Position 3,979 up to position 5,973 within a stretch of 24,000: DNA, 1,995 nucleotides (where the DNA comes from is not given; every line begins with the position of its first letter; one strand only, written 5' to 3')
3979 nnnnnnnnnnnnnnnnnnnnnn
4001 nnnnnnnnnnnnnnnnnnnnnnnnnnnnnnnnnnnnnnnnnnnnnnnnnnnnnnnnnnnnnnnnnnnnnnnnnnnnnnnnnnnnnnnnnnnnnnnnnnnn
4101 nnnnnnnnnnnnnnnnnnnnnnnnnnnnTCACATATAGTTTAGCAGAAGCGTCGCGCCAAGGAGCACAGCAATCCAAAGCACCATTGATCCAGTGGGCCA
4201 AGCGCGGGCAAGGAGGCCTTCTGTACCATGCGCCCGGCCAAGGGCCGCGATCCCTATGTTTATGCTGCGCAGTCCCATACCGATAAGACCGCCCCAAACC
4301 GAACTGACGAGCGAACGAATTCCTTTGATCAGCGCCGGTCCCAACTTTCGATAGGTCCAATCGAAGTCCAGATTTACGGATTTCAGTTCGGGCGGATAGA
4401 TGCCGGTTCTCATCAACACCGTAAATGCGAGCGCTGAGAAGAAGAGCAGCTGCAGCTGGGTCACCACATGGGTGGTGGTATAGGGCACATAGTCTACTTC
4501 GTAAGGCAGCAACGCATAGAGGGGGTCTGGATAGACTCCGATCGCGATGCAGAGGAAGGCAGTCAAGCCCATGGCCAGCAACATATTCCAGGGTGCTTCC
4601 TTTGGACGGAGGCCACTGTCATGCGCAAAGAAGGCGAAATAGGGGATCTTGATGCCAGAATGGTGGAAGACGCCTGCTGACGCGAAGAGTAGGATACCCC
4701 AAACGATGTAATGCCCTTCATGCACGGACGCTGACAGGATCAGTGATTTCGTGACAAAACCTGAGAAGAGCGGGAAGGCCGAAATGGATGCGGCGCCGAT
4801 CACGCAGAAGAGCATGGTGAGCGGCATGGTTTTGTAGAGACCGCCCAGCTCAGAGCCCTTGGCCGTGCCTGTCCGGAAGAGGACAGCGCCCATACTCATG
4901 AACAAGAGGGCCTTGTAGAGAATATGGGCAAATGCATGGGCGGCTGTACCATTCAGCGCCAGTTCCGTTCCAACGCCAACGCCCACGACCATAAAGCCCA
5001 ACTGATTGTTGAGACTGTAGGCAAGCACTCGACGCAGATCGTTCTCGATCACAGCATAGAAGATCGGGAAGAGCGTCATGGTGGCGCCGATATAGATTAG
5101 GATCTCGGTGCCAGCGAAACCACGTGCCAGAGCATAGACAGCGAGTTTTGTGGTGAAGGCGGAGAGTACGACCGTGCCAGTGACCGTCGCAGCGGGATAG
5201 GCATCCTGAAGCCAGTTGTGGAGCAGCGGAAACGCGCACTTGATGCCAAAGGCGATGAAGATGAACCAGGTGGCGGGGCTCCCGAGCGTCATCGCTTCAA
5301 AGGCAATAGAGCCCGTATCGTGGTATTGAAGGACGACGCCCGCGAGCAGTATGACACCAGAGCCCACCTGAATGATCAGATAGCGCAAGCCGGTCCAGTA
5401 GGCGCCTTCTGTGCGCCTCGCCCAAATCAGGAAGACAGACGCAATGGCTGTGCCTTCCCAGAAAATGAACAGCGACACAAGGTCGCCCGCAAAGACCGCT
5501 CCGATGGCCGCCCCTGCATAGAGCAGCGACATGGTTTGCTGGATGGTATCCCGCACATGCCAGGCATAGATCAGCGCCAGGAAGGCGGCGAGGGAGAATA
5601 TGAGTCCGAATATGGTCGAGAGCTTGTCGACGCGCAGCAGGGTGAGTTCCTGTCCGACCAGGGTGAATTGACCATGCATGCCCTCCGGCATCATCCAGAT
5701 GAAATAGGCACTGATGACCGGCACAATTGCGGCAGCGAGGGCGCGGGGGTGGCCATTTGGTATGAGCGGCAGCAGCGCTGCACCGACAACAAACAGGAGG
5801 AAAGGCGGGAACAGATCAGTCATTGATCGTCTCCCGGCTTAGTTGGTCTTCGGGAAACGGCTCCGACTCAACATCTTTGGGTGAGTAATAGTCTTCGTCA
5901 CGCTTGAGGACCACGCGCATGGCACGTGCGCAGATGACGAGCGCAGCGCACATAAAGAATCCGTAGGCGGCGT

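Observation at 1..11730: Fourteen-gene same-strand supercluster joins an Mbh/Mrp-type membrane module to a membrane-tethered form II Mo-hydroxylase (coxG-coxSLM)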

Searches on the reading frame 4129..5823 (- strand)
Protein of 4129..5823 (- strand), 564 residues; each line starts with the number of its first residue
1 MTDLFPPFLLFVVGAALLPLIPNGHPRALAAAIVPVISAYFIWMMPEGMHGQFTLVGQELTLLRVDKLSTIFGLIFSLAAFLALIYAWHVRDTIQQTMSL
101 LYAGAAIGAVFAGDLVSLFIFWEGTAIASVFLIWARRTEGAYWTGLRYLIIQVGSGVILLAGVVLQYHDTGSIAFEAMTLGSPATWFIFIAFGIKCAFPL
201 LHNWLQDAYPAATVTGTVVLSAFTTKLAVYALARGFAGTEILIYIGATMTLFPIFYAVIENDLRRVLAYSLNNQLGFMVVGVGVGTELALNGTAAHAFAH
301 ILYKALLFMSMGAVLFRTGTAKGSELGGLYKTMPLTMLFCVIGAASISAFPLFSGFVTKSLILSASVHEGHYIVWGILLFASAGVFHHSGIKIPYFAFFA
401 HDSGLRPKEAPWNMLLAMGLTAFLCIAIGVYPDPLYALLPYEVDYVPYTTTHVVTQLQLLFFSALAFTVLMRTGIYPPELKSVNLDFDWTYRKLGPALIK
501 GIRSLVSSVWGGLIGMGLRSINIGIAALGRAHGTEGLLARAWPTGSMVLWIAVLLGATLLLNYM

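Call 3: search_protein_families(library=pfam, proteins=[window:4129-5823:-], max_evalue=0.01)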
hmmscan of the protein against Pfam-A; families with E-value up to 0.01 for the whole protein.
window:4129-5823:- (564 aa): 1 family
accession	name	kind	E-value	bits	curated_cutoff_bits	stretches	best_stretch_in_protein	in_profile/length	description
PF00361.26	Proton_antipo_M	-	1.5e-41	142.9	21.5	1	112-382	1-291/294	NADH:quinone oxidoreductase/Mrp antiporter, TM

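Call 7: search_protein_families(library=ncbifam, proteins=[window:4129-5823:-], max_evalue=0.001)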
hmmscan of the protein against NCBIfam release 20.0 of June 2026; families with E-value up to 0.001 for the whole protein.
window:4129-5823:- (564 aa): 66 families (the best 25 are shown)
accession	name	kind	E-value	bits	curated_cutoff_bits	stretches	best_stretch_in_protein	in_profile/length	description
NF009310.0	PRK12668.1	equivalog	4.6e-220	732.3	564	1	2-562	4-581/584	Na(+)/H(+) antiporter subunit D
NF009307.0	PRK12664.1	equivalog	2.1e-62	211.7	417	1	65-513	33-473/527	putative monovalent cation/H+ antiporter subunit D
NF006419.0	PRK08668.1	equivalog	2.3e-54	185.2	617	1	26-438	25-473/613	NADH dehydrogenase subunit M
NF006241.0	PRK08377.1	equivalog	5.3e-43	147.8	645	1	63-439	74-470/494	NADH dehydrogenase subunit N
NF005086.0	PRK06521.1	equivalog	6.2e-43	147.2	667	1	60-439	73-499/669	hydrogenase 4 subunit B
NF006240.0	PRK08376.1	subfamily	1.5e-42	146.2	662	1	62-433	85-493/521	putative monovalent cation/H+ antiporter subunit D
NF009287.0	PRK12647.1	equivalog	2.4e-40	138.8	937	1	23-439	24-474/773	putative monovalent cation/H+ antiporter subunit A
NF006418.0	PRK08667.1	equivalog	4.8e-40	137.7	794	1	42-471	53-521/644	hydrogenase membrane subunit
NF004920.0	PRK06277.1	equivalog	3e-39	135.1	578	1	28-433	36-462/478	energy conserving hydrogenase EhbF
NF009290.0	PRK12650.1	equivalog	3.8e-39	134.3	980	1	63-453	77-493/966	DUF4040 family protein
NF009306.0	PRK12663.1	equivalog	1.5e-37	129.6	542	1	64-438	74-473/498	Na+/H+ antiporter subunit D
NF009308.0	PRK12665.1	equivalog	6.1e-37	127.3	585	1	63-378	76-416/531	Na+/H+ antiporter subunit D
NF005140.0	PRK06589.1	equivalog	4.2e-36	124.8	470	1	42-421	58-466/489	putative monovalent cation/H+ antiporter subunit D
NF005141.0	PRK06590.1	equivalog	5e-36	124.8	556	1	63-439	77-476/615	NADH-quinone oxidoreductase subunit L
NF006238.0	PRK08375.1-4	equivalog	2.8e-34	118.8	626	1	78-382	91-414/531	putative monovalent cation/H+ antiporter subunit D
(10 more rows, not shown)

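Call 10: find_homologous_proteins(query=window:4129-5823:-, max_evalue=1e-20)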
Query window:4129-5823:- (564 aa): 8000 proteins with E <= 1e-20 among 8000 candidates; the best 120 are listed.
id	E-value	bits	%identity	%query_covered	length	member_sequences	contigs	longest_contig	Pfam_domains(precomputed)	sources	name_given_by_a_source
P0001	0.0e+0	1125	89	100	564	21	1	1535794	PF00361.26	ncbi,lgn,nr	ncbi:MAG: Na(+)/H(+) antiporter subunit D [Rhodobiaceae bacterium]|nr:Na(+)/H(+) antiporter subunit 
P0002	0.0e+0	1120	89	100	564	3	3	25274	PF00361.26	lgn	-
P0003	0.0e+0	1112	89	100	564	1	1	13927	PF00361.26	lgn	-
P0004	0.0e+0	1101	88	100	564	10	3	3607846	PF00361.26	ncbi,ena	-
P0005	0.0e+0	1094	87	100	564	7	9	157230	PF00361.26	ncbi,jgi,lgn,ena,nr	ncbi:MAG: Na(+)/H(+) antiporter subunit D [Parvibaculum sp.]|jgi:multicomponent Na+:H+ antiporter su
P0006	0.0e+0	1090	87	100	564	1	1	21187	PF00361.26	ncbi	-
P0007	0.0e+0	1077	85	100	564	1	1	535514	PF00361.26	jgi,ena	-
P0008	0.0e+0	1076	85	100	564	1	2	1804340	PF00361.26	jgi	jgi:multicomponent Na+:H+ antiporter subunit D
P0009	0.0e+0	1063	84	100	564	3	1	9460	PF00361.26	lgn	-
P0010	0.0e+0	1062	84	100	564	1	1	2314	PF00361.26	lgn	-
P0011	0.0e+0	1055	84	100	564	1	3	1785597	PF00361.26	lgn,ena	-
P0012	0.0e+0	1033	82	100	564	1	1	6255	PF00361.26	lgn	-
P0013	0.0e+0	1022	80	100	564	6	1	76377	PF00361.26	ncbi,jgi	-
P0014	0.0e+0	1019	81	100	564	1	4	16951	PF00361.26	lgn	-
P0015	0.0e+0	1010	81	100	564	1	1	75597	PF00361.26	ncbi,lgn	ncbi:MAG: Na(+)/H(+) antiporter subunit D [Pseudomonadota bacterium]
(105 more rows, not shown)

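Call 12: find_related_loci(query=A1, collection=genome_contigs, flank=10000)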
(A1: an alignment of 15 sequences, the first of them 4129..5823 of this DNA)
Query A1 (564 aa) in genome_contigs; peptide patterns used: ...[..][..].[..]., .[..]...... (x = any residue, [..] = any of these).
600 stretches matched a pattern (row limit reached: there are more); 590 encode a relative of the query (tblastn E <= 1e-3); the best 80 are kept; 80 distinct loci.
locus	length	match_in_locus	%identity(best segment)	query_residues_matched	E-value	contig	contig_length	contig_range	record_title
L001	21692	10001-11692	89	1-564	0e+0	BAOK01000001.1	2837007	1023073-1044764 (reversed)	Alpha proteobacterium Mf 1.05b.01 DNA, contig: contig01, whole genome shotgun sequence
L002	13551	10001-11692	87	1-564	0e+0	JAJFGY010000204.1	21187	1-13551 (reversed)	MAG: Alphaproteobacteria bacterium isolate OFTM199 OFTM199_203, whole genome shotgun sequence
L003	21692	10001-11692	80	1-564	0e+0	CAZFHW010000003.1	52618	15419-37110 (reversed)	MAG TPA_asm: uncultured Parvibaculum sp. isolate SRP215229_co1_16 genome assembly, contig: NODE_304_length_52618_cov_25.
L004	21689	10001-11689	77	1-564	0e+0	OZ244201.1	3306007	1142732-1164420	MAG: Parvibaculaceae bacterium isolate d60041d8-0fdb-473c-a512-0377d1883a05 genome assembly, chromosome: 1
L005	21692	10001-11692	76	1-564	0e+0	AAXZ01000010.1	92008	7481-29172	Rhodobacteraceae bacterium HTCC2150 1101159006525, whole genome shotgun sequence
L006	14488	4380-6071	74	1-564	0e+0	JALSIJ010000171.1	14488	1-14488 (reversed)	MAG: Rhizobiaceae bacterium isolate 354-166_metabat2_scaf2bin.030 354-166_scaffold_3962_c1, whole genome shotgun sequenc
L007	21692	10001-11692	73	1-564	0e+0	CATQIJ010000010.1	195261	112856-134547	MAG: uncultured Rhizobiaceae bacterium isolate c4237395-2727-4e7e-8078-0816f8c4fa21 genome assembly, contig: contig_10,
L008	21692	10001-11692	74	1-564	0e+0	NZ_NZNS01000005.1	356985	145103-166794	MAG: Parvibaculum sp. isolate EAC77 MHASMcontig_669163, whole genome shotgun sequence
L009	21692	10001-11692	75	1-564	0e+0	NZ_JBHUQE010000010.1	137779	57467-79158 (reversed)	Sedimentitalea sp. HM32M-2 Scaffold10, whole genome shotgun sequence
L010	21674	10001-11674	72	7-564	0e+0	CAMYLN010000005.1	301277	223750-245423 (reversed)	MAG: Parvibaculaceae bacterium isolate Biocath_Alpha_11 genome assembly, contig: k127_21733, whole genome shotgun sequen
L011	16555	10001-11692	69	1-564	0e+0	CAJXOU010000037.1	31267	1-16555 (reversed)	MAG TPA_asm: uncultured Rhodobiaceae bacterium isolate ERR1855268_bin.6_MetaBAT_v2.12.1_MAG genome assembly, contig: NOD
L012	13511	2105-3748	72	1-548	0e+0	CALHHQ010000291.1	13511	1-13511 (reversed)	MAG: uncultured Rhizobiaceae group bacterium isolate R3_Bin_Bin_134_1 genome assembly, contig: c_000001467248, whole gen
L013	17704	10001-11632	71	21-564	0e+0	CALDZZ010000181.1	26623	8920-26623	MAG: uncultured Rhizobiaceae group bacterium isolate L3_Bin_Bin_32_1 genome assembly, contig: c_000002683666, whole geno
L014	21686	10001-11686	71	1-562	0e+0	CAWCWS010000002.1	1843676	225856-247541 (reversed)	MAG: uncultured Alphaproteobacteria bacterium isolate MFD03250.bin.1.69 genome assembly, contig: contig_14398, whole gen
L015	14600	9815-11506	70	1-564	0e+0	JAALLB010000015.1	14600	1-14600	MAG: Hyphomicrobiales bacterium isolate MH2_Bin48 NODE_2370_length_14600_cov_14.199312, whole genome shotgun sequence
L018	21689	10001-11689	69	3-564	0e+0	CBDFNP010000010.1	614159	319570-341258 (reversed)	MAG: Rhizobiaceae bacterium isolate d1605224-9df4-4b6e-b451-7c653370edad genome assembly, contig: contig_10, whole genom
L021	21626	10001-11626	69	22-563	0e+0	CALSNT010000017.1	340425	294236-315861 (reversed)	MAG: uncultured Rhodobacteraceae bacterium isolate K_MB387 genome assembly, contig: contig_13036_K_MB387, whole genome s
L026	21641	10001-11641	69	7-548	0e+0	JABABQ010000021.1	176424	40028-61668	MAG: Rhizobiaceae bacterium isolate bin70o c_000001502700, whole genome shotgun sequence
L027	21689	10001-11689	68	1-563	0e+0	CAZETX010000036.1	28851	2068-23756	MAG TPA_asm: uncultured Marinosulfonomonas sp. isolate SRP128015_co3_130 genome assembly, contig: NODE_1391_length_28851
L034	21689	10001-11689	66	1-564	0e+0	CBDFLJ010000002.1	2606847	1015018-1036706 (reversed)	MAG: Alphaproteobacteria bacterium isolate 1b7322cf-0fa0-4cdd-8357-c9917fa2ed58 genome assembly, contig: contig_2, whole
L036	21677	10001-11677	65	5-564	0e+0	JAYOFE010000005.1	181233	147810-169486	MAG: Alphaproteobacteria bacterium isolate 139551_S153_metabat_bins_sspec.tsv.071 NODE_33_length_181233_cov_40.131142, w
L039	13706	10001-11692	64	1-564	0e+0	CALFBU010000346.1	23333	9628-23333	MAG: uncultured Rhizobiaceae group bacterium isolate L2_Bin_Bin_116_1 genome assembly, contig: c_000001253155, whole gen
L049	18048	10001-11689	66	1-564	0e+0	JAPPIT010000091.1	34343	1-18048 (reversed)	MAG: Defluviicoccus sp. isolate RHO2_bin_2 NODE_1829_length_34343_cov_56.181784, whole genome shotgun sequence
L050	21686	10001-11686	66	3-564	0e+0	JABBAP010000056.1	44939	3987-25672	MAG: Rhodobacteraceae bacterium isolate HE327_NSB064 NODE_1084_length_44939_cov_33.303092, whole genome shotgun sequence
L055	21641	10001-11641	65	6-553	0e+0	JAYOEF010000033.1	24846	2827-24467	MAG: Alphaproteobacteria bacterium isolate 139552_S154_rosella_bins.tsv.062 NODE_2103_length_24846_cov_9.222379, whole g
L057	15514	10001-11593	64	27-557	0e+0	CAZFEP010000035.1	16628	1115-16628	MAG TPA_asm: uncultured Thiotrichales bacterium isolate SRP268394_co2_143 genome assembly, contig: NODE_5340_length_1662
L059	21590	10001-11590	65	34-563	0e+0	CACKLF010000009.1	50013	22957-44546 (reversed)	MAG: uncultured Alphaproteobacteria bacterium isolate AG-453-O22 genome assembly, contig: AG-453-O22_NODE_9, whole genom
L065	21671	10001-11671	63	7-564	0e+0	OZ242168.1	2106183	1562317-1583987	MAG: Gammaproteobacteria bacterium isolate b8ff562c-44dd-40bc-8c1c-884215fd9d6e genome assembly, chromosome: 1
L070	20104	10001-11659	64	1-553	0e+0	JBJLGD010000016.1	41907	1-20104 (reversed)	MAG: Paracoccaceae bacterium isolate LRMED-273 Rhodobacteraceae-LRMED-273-C2588, whole genome shotgun sequence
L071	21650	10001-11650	63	5-555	0e+0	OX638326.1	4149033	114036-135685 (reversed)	MAG: uncultured Alphaproteobacteria bacterium isolate 36580269-0a0b-41f5-a0f3-8f7859907d82 genome assembly, chromosome:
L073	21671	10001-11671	64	7-564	0e+0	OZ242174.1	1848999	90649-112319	MAG: Gammaproteobacteria bacterium isolate e81882f9-224b-47fe-8761-2b228011601b genome assembly, chromosome: 1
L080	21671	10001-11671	63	5-562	0e+0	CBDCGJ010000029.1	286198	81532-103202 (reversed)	MAG: Alphaproteobacteria bacterium isolate cc1c3500-9aa0-4c1a-a7a2-ca8b525d7025 genome assembly, contig: contig_29, whol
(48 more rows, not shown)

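Call 21: search_protein_families(library=pfam, proteins=[L036:11821-13638:+, L001:16258-17166:+, L001:17163-18344:+, L001:18326-18700:+, L001:18704-19393:+, L001:19390-21009:+, L071:11677-12630:-, L049:12080-13291:+, L034:14974-16188:+, L080:9074-9496:-], max_evalue=0.001)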
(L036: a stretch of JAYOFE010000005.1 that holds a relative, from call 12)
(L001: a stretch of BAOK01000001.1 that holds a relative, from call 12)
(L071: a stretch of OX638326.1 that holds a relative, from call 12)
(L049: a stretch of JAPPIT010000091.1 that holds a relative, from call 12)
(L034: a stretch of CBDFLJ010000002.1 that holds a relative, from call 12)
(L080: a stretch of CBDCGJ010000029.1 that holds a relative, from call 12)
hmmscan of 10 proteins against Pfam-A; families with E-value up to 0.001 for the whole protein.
L036:11821-13638:+ (605 aa): 3 families
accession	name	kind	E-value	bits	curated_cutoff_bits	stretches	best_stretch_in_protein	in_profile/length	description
PF00664.28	ABC_membrane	-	9.5e-44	150.6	28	1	24-299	2-274/274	ABC transporter transmembrane region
PF00005.33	ABC_tran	-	2e-33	116.4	25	1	361-510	1-137/137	ABC transporter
PF02463.25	SMC_N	-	6.6e-07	29.4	40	1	401-550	110-209/220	RecF/RecN/SMC N terminal domain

L001:16258-17166:+ (302 aa): 9 families
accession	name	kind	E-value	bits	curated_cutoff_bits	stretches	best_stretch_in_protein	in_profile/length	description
PF07728.20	AAA_5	-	4.1e-12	46.7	22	1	40-195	1-139/139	AAA domain (dynein-related subfamily)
PF00004.35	AAA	-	1.1e-10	42.5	21.2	1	42-195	2-123/131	ATPase family associated with various cellular activities (AAA)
PF07726.17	AAA_3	-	8.8e-08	32.5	27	0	135-183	65-112/131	ATPase family associated with various cellular activities (AAA)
PF13401.12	AAA_22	-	3.3e-05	24.6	27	1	40-156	7-108/130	AAA domain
PF05496.18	RuvB_N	-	4.6e-05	23.7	27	0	124-163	76-115/159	Holliday junction DNA helicase RuvB P-loop domain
PF12774.13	AAA_6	-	7.7e-05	22.3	25.2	1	31-78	25-72/327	Hydrolytic ATP binding site of dynein motor region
PF00910.28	RNA_helicase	-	0.0001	23.2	21.5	0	42-66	2-26/105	RNA helicase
PF13191.12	AAA_16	-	0.00021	22.2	32.6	1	35-152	19-152/167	AAA ATPase domain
PF07724.20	AAA_2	-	0.00046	20.7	27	0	43-187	8-129/166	AAA domain (Cdc48 subfamily)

L001:17163-18344:+ (393 aa): 2 families
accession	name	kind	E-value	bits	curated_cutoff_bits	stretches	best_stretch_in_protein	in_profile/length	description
PF05762.20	VWA_CoxE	-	1.4e-69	234.4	26.4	1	158-375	3-222/222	VWA domain containing CoxE-like protein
PF13519.12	VWA_2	-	0.00011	23.2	27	1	214-314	1-106/107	von Willebrand factor type A domain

L001:18326-18700:+ (124 aa): 1 family
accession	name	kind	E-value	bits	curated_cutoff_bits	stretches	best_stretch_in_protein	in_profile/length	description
PF02625.21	XdhC_CoxI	-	2.2e-26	92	24.3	1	30-97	1-68/68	XdhC and CoxI family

L001:18704-19393:+ (229 aa): 1 family
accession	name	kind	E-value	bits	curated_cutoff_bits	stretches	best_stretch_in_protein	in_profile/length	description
PF13478.12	XdhC_C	-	4.3e-44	150.5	29.7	1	79-220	1-125/125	XdhC Rossmann domain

L001:19390-21009:+ (539 aa): 3 families
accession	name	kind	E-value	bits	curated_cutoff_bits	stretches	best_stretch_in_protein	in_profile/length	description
PF12804.13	NTP_transf_3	-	1.8e-36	126.2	27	1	345-509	1-157/160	MobA-like NTP transferase domain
PF02348.25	CTP_transf_3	-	2.2e-05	24.8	22.6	1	344-461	1-113/217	Cytidylyltransferase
PF00994.29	MoCF_biosynth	-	9.9e-05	22.5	26.6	1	186-288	16-129/144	Probable molybdopterin binding domain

L071:11677-12630:- (317 aa): 1 family
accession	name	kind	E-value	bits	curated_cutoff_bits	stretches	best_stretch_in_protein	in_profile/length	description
PF01063.24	Aminotran_4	-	1.9e-43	149.4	28.5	1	32-262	1-222/223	Amino-transferase class IV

L049:12080-13291:+ (403 aa): 2 families
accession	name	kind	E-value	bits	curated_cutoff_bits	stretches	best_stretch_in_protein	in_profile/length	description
PF07690.21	MFS_1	-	6.2e-44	150.8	33.4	2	19-342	5-334/347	Major Facilitator Superfamily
PF13347.12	MFS_2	-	0.00048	19.2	27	0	44-132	258-346/427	MFS/sugar transport protein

L034:14974-16188:+ (404 aa): 3 families
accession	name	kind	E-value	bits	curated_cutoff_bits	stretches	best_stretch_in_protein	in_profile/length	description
PF07690.21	MFS_1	-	7.2e-36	124.2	33.4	2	19-354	3-344/347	Major Facilitator Superfamily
PF13347.12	MFS_2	-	2.6e-05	23.4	27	0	5-132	220-344/427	MFS/sugar transport protein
PF06779.20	MFS_4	-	3.7e-05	23.7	26.3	1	209-387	186-362/364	Uncharacterised MFS-type transporter YbfB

L080:9074-9496:- (140 aa): 1 family
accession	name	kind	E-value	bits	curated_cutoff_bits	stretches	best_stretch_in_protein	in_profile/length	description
PF13664.11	DUF4149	-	1.1e-08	35.6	24.6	1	13-97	1-95/102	Domain of unknown function (DUF4149)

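Call 31: search_protein_families(library=pfam, proteins=[L036:15359-16153:-, L055:2075-3229:+, L071:2885-3418:-, L021:16071-17003:-, L050:16782-17564:+, L059:12549-13688:-, L070:13794-15752:-, L027:1615-3243:-, L005:398-1231:-, L005:2852-3511:-], max_evalue=0.0001)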
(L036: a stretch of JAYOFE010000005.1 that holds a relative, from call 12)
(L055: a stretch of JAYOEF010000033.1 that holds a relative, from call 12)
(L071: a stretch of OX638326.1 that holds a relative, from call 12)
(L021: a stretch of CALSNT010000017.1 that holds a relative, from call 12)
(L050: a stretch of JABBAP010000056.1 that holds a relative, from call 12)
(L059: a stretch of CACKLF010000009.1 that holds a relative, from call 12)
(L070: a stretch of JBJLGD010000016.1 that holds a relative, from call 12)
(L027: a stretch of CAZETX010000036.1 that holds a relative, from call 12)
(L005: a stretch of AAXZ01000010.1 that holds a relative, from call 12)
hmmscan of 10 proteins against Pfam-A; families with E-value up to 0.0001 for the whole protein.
L036:15359-16153:- (264 aa): 3 families
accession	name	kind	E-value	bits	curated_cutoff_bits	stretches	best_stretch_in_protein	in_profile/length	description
PF00005.33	ABC_tran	-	5.6e-28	98.7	25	1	33-169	1-136/137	ABC transporter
PF13304.12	AAA_21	-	4.3e-07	30.7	27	0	125-202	221-302/304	AAA domain, putative AbiEii toxin, Type IV TA system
PF13191.12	AAA_16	-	1.3e-05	26.2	32.6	1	47-184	28-156/167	AAA ATPase domain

L055:2075-3229:+ (384 aa): 3 families
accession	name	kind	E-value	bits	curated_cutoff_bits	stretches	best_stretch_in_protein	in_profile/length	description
PF09084.16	NMT1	-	2.2e-73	247.1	20.5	1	106-317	1-215/216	NMT1/THI5 like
PF12974.12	Phosphonate-bd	-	9.7e-06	25.6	27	1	112-247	19-159/242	ABC transporter, phosphonate, periplasmic substrate-binding protein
PF13379.11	NMT1_2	-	2.7e-05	24.5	24.7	0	96-239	5-166/252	NMT1-like family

L071:2885-3418:- (177 aa): 1 family
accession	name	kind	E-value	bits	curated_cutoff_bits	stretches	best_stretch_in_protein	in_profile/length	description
PF02643.20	DUF192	-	1.7e-32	111.8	27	1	65-168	1-95/96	Uncharacterized ACR, COG1430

L021:16071-17003:- (310 aa): 2 families
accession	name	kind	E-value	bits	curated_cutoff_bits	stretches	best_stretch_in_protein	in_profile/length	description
PF02826.25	2-Hacid_dh_C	-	1.3e-46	158.6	25.1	1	107-275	8-178/178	D-isomer specific 2-hydroxyacid dehydrogenase, NAD binding domain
PF03446.21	NAD_binding_2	-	1.1e-05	25.9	21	1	136-210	1-78/161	NAD binding domain of 6-phosphogluconate dehydrogenase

L050:16782-17564:+ (260 aa): 1 family
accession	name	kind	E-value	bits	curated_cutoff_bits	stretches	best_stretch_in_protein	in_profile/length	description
PF07179.17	SseB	-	1.4e-07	32.2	21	1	10-117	4-124/124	SseB protein N-terminal domain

L059:12549-13688:- (379 aa): 1 family
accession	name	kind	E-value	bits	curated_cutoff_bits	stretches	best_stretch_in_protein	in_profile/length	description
PF01098.24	FTSW_RODA_SPOVE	-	2.5e-89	300.2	26.4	1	27-375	6-353/356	Cell cycle protein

L070:13794-15752:- (652 aa): 2 families
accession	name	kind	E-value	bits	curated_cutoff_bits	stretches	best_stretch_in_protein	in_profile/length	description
PF00905.27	Transpeptidase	-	4.5e-62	210.4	22.1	1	278-612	2-298/299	Penicillin binding protein transpeptidase domain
PF03717.20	PBP_dimer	-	3.8e-37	128.9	24.4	1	63-245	3-179/180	Penicillin-binding Protein dimerisation domain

L027:1615-3243:- (542 aa): 0 families

L005:398-1231:- (277 aa): 1 family
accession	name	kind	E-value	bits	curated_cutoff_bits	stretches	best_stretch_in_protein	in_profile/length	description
PF00793.26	DAHP_synth_1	-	3.6e-70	236.4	25.5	1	8-262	9-260/270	DAHP synthetase I family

L005:2852-3511:- (219 aa): 1 family
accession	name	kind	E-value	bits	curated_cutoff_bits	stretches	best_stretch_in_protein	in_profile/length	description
PF00005.33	ABC_tran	-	3.6e-13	50.7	25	1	21-148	1-134/137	ABC transporter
